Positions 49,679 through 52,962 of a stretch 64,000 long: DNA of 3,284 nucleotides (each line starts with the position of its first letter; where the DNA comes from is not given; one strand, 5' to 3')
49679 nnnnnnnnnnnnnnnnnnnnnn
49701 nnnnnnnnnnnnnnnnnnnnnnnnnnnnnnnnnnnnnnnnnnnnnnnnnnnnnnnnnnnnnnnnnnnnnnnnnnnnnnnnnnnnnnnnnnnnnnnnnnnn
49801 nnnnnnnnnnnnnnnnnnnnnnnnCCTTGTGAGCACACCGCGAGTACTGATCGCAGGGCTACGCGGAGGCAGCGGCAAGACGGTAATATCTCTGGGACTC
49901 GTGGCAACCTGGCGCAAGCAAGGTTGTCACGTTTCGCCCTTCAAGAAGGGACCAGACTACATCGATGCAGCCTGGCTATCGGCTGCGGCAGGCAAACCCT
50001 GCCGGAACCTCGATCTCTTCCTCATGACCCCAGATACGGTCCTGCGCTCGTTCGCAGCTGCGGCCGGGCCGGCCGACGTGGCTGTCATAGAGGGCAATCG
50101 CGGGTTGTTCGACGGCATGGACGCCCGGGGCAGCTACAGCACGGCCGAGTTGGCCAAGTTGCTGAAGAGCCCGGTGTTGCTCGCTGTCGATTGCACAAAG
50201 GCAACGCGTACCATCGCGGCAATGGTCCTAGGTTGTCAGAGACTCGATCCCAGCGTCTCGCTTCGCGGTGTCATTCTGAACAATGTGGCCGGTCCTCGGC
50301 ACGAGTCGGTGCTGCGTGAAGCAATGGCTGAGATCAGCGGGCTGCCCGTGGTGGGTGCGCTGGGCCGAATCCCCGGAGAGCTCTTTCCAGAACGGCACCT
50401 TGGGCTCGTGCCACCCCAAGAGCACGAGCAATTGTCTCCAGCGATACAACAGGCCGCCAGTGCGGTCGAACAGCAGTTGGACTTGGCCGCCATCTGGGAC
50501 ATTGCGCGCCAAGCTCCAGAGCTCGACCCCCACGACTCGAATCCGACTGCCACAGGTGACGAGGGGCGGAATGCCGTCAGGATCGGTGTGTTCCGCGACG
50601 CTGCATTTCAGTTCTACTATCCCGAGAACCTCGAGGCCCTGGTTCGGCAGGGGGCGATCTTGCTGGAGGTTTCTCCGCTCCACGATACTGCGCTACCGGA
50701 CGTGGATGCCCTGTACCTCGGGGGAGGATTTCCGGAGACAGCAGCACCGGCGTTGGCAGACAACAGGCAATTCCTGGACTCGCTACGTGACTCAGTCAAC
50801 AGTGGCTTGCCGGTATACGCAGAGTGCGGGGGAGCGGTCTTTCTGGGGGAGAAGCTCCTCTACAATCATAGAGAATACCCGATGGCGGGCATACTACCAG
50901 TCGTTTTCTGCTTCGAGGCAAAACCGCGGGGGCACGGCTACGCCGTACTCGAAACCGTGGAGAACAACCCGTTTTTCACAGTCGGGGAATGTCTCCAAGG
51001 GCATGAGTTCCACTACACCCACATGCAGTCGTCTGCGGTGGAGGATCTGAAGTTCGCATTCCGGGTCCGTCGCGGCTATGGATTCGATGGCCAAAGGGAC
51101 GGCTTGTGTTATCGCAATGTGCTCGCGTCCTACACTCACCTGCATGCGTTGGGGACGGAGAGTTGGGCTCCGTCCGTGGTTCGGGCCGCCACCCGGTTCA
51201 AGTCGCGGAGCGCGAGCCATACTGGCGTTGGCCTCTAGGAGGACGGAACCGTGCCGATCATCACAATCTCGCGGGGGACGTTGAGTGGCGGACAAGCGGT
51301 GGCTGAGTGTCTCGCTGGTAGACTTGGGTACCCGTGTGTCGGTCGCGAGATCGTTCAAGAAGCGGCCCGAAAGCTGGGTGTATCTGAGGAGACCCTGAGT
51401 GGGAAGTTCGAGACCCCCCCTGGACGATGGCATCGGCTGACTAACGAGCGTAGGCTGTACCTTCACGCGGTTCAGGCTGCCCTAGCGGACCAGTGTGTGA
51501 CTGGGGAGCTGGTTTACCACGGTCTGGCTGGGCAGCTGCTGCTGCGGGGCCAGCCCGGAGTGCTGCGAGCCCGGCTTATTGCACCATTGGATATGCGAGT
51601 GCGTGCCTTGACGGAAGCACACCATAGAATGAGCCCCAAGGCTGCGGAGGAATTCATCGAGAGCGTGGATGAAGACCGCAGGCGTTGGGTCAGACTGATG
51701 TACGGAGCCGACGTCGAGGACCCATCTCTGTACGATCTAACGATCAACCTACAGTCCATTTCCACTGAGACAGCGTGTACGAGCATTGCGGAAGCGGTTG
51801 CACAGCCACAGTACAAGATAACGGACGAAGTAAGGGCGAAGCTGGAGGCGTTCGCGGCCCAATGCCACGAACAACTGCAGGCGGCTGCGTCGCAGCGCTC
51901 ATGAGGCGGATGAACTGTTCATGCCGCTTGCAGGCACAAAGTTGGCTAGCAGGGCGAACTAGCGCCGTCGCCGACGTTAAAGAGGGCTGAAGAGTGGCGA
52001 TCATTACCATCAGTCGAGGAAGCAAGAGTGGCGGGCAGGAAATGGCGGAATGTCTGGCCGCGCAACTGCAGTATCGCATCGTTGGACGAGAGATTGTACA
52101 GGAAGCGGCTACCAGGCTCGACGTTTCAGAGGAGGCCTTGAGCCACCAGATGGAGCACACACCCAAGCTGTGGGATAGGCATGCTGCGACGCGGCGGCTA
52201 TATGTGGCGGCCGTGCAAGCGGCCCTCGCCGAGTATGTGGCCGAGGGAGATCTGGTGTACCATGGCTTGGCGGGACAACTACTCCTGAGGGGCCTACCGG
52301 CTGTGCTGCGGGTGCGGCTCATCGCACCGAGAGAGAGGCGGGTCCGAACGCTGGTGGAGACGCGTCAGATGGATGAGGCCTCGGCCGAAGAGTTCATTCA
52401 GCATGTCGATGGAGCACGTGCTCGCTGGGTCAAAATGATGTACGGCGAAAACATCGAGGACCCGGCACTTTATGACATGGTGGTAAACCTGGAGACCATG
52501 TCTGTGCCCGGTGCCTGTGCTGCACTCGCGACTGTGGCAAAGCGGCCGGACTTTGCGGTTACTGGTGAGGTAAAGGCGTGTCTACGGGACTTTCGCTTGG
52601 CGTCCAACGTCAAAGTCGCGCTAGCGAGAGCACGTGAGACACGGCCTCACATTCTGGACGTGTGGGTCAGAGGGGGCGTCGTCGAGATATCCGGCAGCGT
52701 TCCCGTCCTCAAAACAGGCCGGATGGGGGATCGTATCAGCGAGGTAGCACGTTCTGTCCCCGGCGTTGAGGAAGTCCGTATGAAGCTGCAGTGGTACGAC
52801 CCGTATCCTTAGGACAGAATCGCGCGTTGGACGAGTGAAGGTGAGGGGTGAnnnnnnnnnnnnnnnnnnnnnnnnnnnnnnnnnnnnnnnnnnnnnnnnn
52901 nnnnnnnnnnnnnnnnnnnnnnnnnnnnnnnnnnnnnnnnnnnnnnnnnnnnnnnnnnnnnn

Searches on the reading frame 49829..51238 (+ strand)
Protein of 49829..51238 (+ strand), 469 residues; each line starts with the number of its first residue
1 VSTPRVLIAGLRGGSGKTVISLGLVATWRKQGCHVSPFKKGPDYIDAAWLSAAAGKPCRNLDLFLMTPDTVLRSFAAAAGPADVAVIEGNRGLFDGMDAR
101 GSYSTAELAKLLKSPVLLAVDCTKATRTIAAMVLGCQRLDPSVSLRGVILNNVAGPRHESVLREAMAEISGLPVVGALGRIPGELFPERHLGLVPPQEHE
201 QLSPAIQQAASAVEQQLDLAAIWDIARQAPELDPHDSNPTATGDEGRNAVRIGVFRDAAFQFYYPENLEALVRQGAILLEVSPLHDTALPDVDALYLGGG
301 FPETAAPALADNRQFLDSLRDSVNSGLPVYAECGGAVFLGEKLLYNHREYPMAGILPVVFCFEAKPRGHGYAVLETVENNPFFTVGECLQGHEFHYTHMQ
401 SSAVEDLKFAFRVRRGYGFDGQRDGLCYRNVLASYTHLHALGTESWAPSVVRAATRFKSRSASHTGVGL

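Call 50: search_protein_families(library=ncbifam, proteins=[window:49829-51238:+], max_evalue=0.00001)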
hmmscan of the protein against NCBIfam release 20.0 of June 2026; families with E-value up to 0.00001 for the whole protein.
window:49829-51238:+ (469 aa): 8 families
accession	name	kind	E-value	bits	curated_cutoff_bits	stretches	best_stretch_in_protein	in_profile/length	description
NF002204.1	PRK01077.1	equivalog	7.9e-132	440.1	254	1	4-439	2-419/420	cobyrinic acid a,c-diamide synthase CobB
TIGR00379.1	cobB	subfamily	5.2e-129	431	261.4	1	5-454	1-447/449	cobyrinic/hydrogenobyrinic acid a,c-diamide synthase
NF033195.1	F430_CfbB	exception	3.4e-122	408.5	560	1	5-451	1-450/451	Ni-sirohydrochlorin a,c-diamide synthase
NF053748.1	bifunc_CobBC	exception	2e-106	357.2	950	1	4-461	2-450/797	bifunctional hydrogenobyrinic acid a,c-diamide synthase/histidinol phosphate aminotransferase CobBC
NF010471.0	PRK13896.1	equivalog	2.7e-79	267.2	693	1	6-440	4-421/433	cobyrinic acid a,c-diamide synthase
NF001989.1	PRK00784.1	equivalog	3.3e-08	32.6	273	0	231-452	229-435/480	cobyric acid synthase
NF052463.1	L2IsogltmlsynGatDStaph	equivalog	2.1e-07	31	450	1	284-439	43-189/237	lipid II isoglutaminyl synthase subunit GatD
TIGR03800.1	PLP_synth_Pdx2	equivalog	2.1e-06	27.8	105.55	1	259-350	6-94/184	pyridoxal 5'-phosphate synthase glutaminase subunit PdxT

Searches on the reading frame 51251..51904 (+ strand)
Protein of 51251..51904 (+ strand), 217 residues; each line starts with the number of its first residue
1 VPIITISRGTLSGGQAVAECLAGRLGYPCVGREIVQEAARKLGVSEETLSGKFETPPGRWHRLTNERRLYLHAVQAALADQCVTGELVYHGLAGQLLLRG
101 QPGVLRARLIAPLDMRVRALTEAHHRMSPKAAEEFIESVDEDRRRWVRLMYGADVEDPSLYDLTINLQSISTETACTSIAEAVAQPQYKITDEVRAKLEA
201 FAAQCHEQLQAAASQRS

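Call 53: search_protein_families(library=pfam, proteins=[window:51251-51904:+], max_evalue=0.001)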
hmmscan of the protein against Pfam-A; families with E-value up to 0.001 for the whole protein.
window:51251-51904:+ (217 aa): 1 family
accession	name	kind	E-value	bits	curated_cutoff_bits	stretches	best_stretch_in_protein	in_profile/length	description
PF13189.12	Cytidylate_kin2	-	2.1e-36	126.2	28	1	3-167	1-174/176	Cytidylate kinase-like family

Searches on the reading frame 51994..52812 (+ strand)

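Call 53: search_protein_families(library=pfam, proteins=[window:51994-52812:+], max_evalue=0.001)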
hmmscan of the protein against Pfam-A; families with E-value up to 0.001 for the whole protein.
window:51994-52812:+ (272 aa): 2 families
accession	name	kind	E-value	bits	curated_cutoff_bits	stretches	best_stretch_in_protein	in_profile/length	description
PF13189.12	Cytidylate_kin2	-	2.9e-36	125.7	28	1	3-167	1-175/176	Cytidylate kinase-like family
PF04972.22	BON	-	8.2e-06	26.5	27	1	199-266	2-66/69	BON domain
